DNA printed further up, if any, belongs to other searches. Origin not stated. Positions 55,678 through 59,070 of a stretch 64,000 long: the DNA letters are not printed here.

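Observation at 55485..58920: Candidate two-gene nuclease/defence module: GIY-YIG-like small protein plus 1030-aa PHP-phosphoesterase / Rad50-SbcC-like ABC ATPase fusion, wedged between an IS4 element and a prophage remnant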

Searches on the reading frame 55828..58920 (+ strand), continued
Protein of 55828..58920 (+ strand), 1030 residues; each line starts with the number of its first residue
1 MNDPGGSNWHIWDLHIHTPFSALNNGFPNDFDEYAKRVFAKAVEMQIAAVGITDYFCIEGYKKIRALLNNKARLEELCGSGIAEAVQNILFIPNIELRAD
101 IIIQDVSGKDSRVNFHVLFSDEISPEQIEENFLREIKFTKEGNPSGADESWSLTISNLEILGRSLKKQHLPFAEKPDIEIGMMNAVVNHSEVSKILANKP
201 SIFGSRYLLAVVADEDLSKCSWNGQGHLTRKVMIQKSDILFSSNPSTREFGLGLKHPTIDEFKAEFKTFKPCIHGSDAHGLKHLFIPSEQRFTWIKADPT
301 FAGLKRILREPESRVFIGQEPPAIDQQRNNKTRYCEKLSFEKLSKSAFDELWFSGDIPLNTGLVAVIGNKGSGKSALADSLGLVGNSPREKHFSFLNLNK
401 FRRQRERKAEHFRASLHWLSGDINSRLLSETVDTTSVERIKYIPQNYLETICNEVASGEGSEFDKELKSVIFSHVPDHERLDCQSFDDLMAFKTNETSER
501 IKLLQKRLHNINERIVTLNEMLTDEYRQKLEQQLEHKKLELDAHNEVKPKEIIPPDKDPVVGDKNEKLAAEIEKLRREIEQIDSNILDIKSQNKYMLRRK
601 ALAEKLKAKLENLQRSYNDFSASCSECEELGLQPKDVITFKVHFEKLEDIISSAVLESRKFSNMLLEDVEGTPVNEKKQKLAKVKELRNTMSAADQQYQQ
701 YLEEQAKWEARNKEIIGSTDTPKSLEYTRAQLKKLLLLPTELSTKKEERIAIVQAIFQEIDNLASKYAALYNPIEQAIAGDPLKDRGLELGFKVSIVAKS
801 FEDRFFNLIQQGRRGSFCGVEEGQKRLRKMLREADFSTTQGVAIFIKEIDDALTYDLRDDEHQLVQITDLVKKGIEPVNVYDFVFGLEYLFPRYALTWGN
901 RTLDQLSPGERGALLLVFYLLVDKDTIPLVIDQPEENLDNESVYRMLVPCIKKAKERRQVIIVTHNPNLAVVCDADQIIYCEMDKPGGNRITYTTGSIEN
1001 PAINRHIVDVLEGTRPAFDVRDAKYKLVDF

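Call 29: find_related_loci(query=A1, collection=genome_contigs, flank=8000)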
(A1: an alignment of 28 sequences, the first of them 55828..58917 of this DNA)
Query A1 (1030 aa) in genome_contigs; peptide patterns used: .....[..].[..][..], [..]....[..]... (x = any residue, [..] = any of these).
599 stretches matched a pattern (row limit reached: there are more); 554 encode a relative of the query (tblastn E <= 1e-3); the best 80 are kept; 80 distinct loci.
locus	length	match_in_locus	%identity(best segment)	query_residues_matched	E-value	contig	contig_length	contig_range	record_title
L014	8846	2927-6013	72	1-1029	0e+0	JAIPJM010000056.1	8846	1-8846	MAG: Candidatus Neomarinimicrobiota bacterium isolate Tobar14m-G35 Tobar14m-C4872, whole genome shotgun sequence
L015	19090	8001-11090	72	1-1030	0e+0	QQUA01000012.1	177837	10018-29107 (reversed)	MAG: Planctomycetota bacterium isolate PNC 56, whole genome shotgun sequence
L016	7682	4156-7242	69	1-1029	0e+0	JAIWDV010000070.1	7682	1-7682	MAG: Bacteroidales bacterium isolate SFP3_RS_13_14 NODE_2510_length_7682_cov_2.217547, whole genome shotgun sequence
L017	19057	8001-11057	65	1-1028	0e+0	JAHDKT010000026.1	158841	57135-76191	MAG: Synergistaceae bacterium isolate LM3-B13.2 k141_38277, whole genome shotgun sequence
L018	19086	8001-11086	69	1-1029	0e+0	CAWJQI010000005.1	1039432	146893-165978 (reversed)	MAG: Candidatus Fermentibacteria bacterium isolate MFD03899.bin.2.31 genome assembly, contig: contig_9307, whole genome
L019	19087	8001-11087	46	1-1025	0e+0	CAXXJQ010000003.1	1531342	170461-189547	MAG: Desulfuromonadales bacterium isolate 9856a9eb-0080-408b-a1e2-7796c5ec94f2 genome assembly, contig: contig_3, whole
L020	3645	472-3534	47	4-1025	0e+0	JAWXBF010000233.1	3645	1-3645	MAG: Deltaproteobacteria bacterium isolate MP6G1.198 k99_960761, whole genome shotgun sequence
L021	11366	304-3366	46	4-1025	0e+0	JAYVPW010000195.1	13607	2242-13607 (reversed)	MAG: Spartobacteria bacterium isolate GL72_UP_concoct_117 GL72_UP_concoct_117_194, whole genome shotgun sequence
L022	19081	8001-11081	46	4-1029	0e+0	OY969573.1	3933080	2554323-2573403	MAG: uncultured Solirubrobacteraceae bacterium isolate MFD05512.bin.1.40 genome assembly, chromosome: 1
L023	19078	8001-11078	44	4-1029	0e+0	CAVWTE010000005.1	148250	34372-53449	MAG: uncultured Actinomycetota bacterium isolate MFD01633.bin.2.179 genome assembly, contig: contig_114242, whole genome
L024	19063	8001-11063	46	4-1025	0e+0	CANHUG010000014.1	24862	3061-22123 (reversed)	MAG: Verrucomicrobiales bacterium isolate RE-27jun17-61 genome assembly, contig: RE-27jun17-C1166, whole genome shotgun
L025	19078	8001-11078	45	4-1029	0e+0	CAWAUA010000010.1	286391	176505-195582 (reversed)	MAG: uncultured Actinomycetes bacterium isolate MFD03975.bin.3.698 genome assembly, contig: contig_79841, whole genome s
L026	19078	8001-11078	45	4-1029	0e+0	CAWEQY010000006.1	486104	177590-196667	MAG: uncultured Solirubrobacterales bacterium isolate MFD01916.bin.3.179 genome assembly, contig: contig_4475, whole gen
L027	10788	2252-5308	45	4-1025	0e+0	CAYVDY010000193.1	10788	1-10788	MAG TPA_asm: uncultured Candidatus Solibacter sp. isolate SRP302447_co4_276 genome assembly, contig: NODE_16421_length_1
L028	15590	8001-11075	44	4-1029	0e+0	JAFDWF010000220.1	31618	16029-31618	MAG: Actinomycetota bacterium isolate SZAS-14 LIN-594__220__length-31618, whole genome shotgun sequence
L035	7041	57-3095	44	4-1030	0e+0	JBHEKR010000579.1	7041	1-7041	MAG: Candidatus Hydrogenedentales bacterium isolate bin.359 k141_2893160, whole genome shotgun sequence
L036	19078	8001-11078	44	1-1030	0e+0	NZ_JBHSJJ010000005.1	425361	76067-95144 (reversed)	Negadavirga shengliensis strain CGMCC 1.12768 spades_K_17_127_5, whole genome shotgun sequence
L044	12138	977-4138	40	4-1026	0e+0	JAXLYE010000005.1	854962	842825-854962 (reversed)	MAG: Polyangia bacterium isolate STL-MYX5 C1.81.fa-5, whole genome shotgun sequence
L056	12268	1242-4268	39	6-1026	0e+0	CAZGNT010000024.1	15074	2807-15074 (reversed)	MAG TPA_asm: uncultured Sulfurovum sp. isolate SRP278314_co1_313 genome assembly, contig: NODE_4928_length_15074_cov_9.3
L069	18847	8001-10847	42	4-1026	0e+0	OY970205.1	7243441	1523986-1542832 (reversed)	MAG: uncultured Acidobacteriaceae bacterium isolate MFD02248.bin.1.24 genome assembly, chromosome: 1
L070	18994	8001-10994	36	6-1026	0e+0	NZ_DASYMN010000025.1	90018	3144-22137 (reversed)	MAG: Bradyrhizobium sp. isolate SMAG_U4376 k141_1961855, whole genome shotgun sequence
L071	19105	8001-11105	36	2-1030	0e+0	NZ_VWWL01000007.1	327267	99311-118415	Burkholderia sp. Ax-1724 NODE_7_length_327267_cov_52.950342/0, whole genome shotgun sequence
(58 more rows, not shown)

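Call 47: search_dna_similar(query=window:55828-58917:+, collection=plasmids, mode=protein, max_rows=30, max_evalue=1e-10)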
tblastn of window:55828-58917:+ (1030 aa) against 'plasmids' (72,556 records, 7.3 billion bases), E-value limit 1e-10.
Records with a match: 719; places in all: 740; records where one place covers at least 80% of the query: 19.
Best place of each record, by identity: <60% 719.
By first word of the organism name: Klebsiella 244; Escherichia 146; Enterobacter 36; Sinorhizobium 23; Staphylococcus 19; Citrobacter 19; Serratia 19; Pseudomonas 17; Yersinia 17; Listeria 15; and 55 more.
By predicted mobility (MOB-suite, as given by PLSDB): conjugative 495; non-mobilizable 130; mobilizable 94.
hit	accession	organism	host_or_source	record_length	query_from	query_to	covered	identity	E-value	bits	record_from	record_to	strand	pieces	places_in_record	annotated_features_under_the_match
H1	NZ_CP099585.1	Burkholderia glumae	Oryza sativa,rice panicle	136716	6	1025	99%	44.6%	0e+0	830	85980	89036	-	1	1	TrlF family AAA-like ATPase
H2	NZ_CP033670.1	Burkholderia glumae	bacterial cell,diseased rice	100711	6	1025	99%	44.6%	0e+0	830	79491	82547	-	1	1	TrlF family AAA-like ATPase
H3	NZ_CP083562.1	Sulfitobacter sp. S223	-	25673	6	1027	99%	33.0%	4e-112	390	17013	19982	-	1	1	TrlF family AAA-like ATPase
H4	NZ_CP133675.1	Agrobacterium pusense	Vaccinium sp.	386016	4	1025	99%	32.7%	1e-140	475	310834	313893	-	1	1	TrlF family AAA-like ATPase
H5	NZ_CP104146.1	Rhizobium sullae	Sulla coronaria,cell culture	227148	50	1025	95%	34.1%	4e-158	526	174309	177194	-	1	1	TrlF family AAA-like ATPase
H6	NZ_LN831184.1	Vibrio cholerae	New Delhi seepage water sample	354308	4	1025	99%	32.3%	7e-142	478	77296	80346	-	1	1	TrlF family AAA-like ATPase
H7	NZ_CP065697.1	Delftia acidovorans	-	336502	6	1025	99%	31.9%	8e-137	463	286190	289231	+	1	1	TrlF family AAA-like ATPase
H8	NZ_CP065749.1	Delftia lacustris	-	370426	6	1025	99%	31.9%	8e-137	463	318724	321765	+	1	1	TrlF family AAA-like ATPase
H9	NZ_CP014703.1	Ralstonia solanacearum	Solanum tuberosum,cell culture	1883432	6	1025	89%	34.1%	2e-69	506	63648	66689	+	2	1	none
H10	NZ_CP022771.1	Ralstonia solanacearum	Solanum tuberosum,single cell,Potato ...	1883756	6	1025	89%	34.1%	2e-69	506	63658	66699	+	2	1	none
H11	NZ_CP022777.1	Ralstonia solanacearum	Solanum tuberosum,single cell,Potato ...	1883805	6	1025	89%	34.1%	2e-69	506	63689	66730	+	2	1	none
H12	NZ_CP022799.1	Ralstonia solanacearum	Solanum tuberosum,single cell,Potato ...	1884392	6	1025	89%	34.1%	2e-69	506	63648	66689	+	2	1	none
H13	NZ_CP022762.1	Ralstonia solanacearum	Solanum tuberosum,single cell,Potato ...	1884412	6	1025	89%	34.1%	2e-69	506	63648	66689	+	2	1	none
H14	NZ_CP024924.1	Sphingomonas psychrotolerans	Leontopodium alpinum,cell,Tianshan ...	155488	4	1026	89%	33.4%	4e-63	477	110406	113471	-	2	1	TrlF family AAA-like ATPase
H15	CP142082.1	Xanthomonas campestris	Corchorus olitorius,cell culture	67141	6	1025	99%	29.5%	2e-124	427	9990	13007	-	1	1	hypothetical protein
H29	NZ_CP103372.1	Massilia sp. H6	Whole genome of bacteria,soil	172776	18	1028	73%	30.7%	1e-33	278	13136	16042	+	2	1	TrlF family AAA-like ATPase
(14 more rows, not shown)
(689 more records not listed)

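Call 48: search_dna_similar(query=window:55828-58917:+, collection=phages, mode=protein, max_rows=15, max_evalue=0.00001)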
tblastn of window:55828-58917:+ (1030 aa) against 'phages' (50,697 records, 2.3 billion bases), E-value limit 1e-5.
Records with a match: 7; places in all: 7; records where one place covers at least 80% of the query: 0.
Best place of each record, by identity: <60% 7.
By first word of the organism name: Listeria 2; Yersinia 2; Microcystis 1; Streptococcus 1; Vibrio 1.
By host as written in the record: Listeria monocytogenes 2; Yersinia enterocolitica 2; Microcystis wesenbergii 1; Streptococcus suis ZKB4 1; Vibrio cyclitrophicus 10N.286.54.E11 1.
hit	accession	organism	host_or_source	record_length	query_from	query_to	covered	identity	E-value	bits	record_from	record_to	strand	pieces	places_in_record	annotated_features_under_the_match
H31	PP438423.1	Microcystis phage Mwe-JY31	Microcystis wesenbergii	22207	6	1027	56%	30.8%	2e-22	207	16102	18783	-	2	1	hypothetical protein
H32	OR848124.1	Listeria phage LM 4-14-1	Listeria monocytogenes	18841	895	1027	13%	36.8%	3e-15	87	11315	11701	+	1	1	record has no annotation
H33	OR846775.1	Listeria phage LM 4-11-1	Listeria monocytogenes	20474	895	1027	13%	36.8%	3e-15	87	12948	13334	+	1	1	record has no annotation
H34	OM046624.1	Yersinia phage vB_YenM_42.18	Yersinia enterocolitica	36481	901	1027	12%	35.4%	3e-15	87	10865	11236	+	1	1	chromosome partition protein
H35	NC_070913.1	Yersinia phage vB_YenM_42.18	Yersinia enterocolitica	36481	901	1027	12%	35.4%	3e-15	87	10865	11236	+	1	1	chromosome partition protein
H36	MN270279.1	Streptococcus phage phi-SsuZKB4_rum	Streptococcus suis ZKB4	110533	906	1018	11%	37.9%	2e-13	81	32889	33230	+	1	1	hypothetical protein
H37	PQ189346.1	Vibrio phage 10N.286.54.E11_PE001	Vibrio cyclitrophicus 10N.286.54.E11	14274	901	1025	12%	33.6%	5e-14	83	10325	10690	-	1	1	hypothetical protein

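Call 49: get_annotated_region(hit=H1, flank=6000)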
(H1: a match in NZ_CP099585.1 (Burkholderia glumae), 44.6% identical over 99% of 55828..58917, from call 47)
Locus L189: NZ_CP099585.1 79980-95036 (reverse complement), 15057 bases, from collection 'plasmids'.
description: Burkholderia glumae strain GR20004 plasmid unnamed2, complete sequence
organism: Burkholderia glumae (NCBI taxid 337)
taxonomy: Bacteria; Pseudomonadota; Betaproteobacteria; Burkholderiales; Burkholderiaceae; Burkholderia; Burkholderia glumae
host: -; source: Oryza sativa,rice panicle; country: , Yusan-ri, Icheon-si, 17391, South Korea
typing (MOB-suite, as given by PLSDB): conjugative; replicon rep_cluster_1509; relaxase MOBF; mating-pair formation MPF_F
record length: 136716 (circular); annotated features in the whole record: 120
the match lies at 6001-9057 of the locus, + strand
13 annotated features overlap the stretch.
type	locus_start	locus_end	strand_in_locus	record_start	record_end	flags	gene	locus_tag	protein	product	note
CDS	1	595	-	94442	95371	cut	-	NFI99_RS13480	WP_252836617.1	beta-propeller fold lactonase family protein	-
CDS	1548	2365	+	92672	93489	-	-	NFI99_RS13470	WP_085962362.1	IS5-like element ISBugl2 family transposase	-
CDS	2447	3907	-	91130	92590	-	-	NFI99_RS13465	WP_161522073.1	ISNCY family transposase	-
CDS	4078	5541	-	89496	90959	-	-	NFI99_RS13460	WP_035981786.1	ISNCY family transposase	-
CDS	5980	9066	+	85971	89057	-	-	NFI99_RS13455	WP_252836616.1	TrlF family AAA-like ATPase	-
CDS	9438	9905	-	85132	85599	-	-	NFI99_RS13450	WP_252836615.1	hypothetical protein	-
CDS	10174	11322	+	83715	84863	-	-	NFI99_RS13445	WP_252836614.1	DUF3560 domain-containing protein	-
CDS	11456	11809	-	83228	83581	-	-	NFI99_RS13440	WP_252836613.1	Fis family transcriptional regulator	-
CDS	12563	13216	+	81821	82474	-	-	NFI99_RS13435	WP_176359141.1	DNA methyltransferase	-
CDS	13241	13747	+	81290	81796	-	-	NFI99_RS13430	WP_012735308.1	hypothetical protein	-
CDS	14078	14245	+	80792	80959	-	-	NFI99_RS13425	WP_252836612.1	hypothetical protein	-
CDS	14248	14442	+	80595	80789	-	-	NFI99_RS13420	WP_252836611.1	hypothetical protein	-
CDS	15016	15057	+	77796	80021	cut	-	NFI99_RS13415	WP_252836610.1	ParB/RepB/Spo0J family partition protein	-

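Call 50: get_annotated_region(hit=H6, flank=6000)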
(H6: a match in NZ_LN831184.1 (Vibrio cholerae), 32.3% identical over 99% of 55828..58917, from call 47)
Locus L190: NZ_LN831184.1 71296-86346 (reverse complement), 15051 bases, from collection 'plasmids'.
description: Vibrio cholerae isolate V. cholerae 116-14 plasmid pNDM-116-14, complete sequence
organism: Vibrio cholerae (NCBI taxid 666)
taxonomy: Bacteria; Pseudomonadota; Gammaproteobacteria; Vibrionales; Vibrionaceae; Vibrio; Vibrio cholerae
host: -; source: New Delhi seepage water sample; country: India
typing (MOB-suite, as given by PLSDB): mobilizable; replicon IncC,rep_cluster_2294; relaxase MOBH
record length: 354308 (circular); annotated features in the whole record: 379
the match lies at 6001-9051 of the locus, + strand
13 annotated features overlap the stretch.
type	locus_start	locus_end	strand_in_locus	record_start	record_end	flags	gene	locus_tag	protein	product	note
CDS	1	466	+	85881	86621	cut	istB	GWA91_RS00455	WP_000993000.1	IS21-like element ISVch3 family helper ATPase IstB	-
CDS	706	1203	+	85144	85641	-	-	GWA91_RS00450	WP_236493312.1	tyrosine-type recombinase/integrase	-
CDS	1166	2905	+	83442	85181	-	-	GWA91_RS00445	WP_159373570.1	hypothetical protein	-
CDS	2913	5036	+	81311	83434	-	-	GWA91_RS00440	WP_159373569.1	hypothetical protein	-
CDS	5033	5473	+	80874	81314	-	-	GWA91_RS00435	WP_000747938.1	hypothetical protein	-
CDS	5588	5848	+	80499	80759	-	-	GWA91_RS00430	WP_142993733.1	hypothetical protein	-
CDS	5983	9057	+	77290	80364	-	-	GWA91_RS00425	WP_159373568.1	TrlF family AAA-like ATPase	-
CDS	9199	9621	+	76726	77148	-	-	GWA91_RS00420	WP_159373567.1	hypothetical protein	-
CDS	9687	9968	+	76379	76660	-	-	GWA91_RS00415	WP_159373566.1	transposase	-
CDS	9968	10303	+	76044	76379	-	tnpB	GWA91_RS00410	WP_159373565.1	IS66 family insertion sequence element accessory protein TnpB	-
CDS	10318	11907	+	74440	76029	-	-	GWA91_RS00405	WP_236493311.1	IS66 family transposase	-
CDS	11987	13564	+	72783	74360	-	-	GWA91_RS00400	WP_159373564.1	hypothetical protein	-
CDS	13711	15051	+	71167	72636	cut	-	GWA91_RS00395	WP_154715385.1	tetratricopeptide repeat protein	-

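Call 51: predict_structure(alignment_id=A1)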
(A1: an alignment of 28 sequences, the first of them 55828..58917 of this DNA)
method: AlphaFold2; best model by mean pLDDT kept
length: 1030 residues; sequences in the alignment: 28
mean_pLDDT: 85.9   pTM: 0.69
mean pLDDT of the five models: 85.9, 80.6, 80.4, 77.5, 73.2
residues with pLDDT >= 90: 446; 70-90: 513; 50-70: 53; < 50: 18
segments of 3 or more residues with pLDDT < 50: 1015-1030
pLDDT, mean of each block of 10 residues (from residue 1): 86 91 75 95 94 93 95 94 93 93 73 90 95 91 75 92 88 87 89 92 92 77 64 90 89 89 90 88 84 92 90 90 89 94 87 89 90 91 94 91 90 95 95 89 89 65 84 85 87 89 94 93 89 90 86 66 69 82 84 87 89 85 79 80 88 90 84 86 81 78 83 86 88 89 93 95 90 84 76 85 92 85 91 91 93 87 87 92 94 81 78 84 88 66 76 89 76 88 83 91 87 53 36
secondary structure, 60 per line:
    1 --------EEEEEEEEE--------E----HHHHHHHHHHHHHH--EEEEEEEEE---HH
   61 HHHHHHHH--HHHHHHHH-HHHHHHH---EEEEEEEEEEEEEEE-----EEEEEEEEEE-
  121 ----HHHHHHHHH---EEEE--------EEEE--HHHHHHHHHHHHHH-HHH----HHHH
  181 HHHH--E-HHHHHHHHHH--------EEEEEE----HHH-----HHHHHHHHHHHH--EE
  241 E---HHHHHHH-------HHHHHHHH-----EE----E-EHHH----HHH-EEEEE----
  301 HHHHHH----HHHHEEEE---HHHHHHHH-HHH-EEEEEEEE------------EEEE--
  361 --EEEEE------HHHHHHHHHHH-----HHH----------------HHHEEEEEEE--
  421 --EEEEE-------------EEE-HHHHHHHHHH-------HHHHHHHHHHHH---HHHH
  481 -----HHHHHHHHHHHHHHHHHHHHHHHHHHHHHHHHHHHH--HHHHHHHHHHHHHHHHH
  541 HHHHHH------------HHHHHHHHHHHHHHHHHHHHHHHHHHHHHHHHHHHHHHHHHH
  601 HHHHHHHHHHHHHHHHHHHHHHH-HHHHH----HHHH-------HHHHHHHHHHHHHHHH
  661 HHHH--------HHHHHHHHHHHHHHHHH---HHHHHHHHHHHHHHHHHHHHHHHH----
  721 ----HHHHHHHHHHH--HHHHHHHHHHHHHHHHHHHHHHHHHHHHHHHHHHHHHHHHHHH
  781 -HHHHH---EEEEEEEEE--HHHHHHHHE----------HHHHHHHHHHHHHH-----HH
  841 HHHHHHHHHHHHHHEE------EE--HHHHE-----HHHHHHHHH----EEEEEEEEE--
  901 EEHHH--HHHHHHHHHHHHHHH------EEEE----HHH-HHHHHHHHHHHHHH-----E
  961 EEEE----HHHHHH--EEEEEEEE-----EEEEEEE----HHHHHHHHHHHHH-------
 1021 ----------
elements in order (helices of 4 or more, strands of 3 or more residues): E9-17 H31-44 E47-55 H59-68 H71-78 H80-86 E90-104 E110-119 H125-133 E137-140 E149-152 H155-168 H177-184 H189-198 E207-212 H225-236 E239-241 H245-251 H259-266 E292-296 H301-306 H311-314 E315-318 H322-329 E335-342 E355-358 E363-367 H374-384 E412-418 E423-427 E441-443 H445-454 H462-473 H477-480 H486-521 H524-546 H559-623 H625-629 H634-637 H645-664 H673-689 H693-716 H725-735 H738-780 H782-786 E790-798 H801-808 H820-833 H839-854 H867-870 H877-885 E890-898 H908-922 E929-932 H941-954 E960-964 H969-974 E977-984 E990-996 H1001-1013
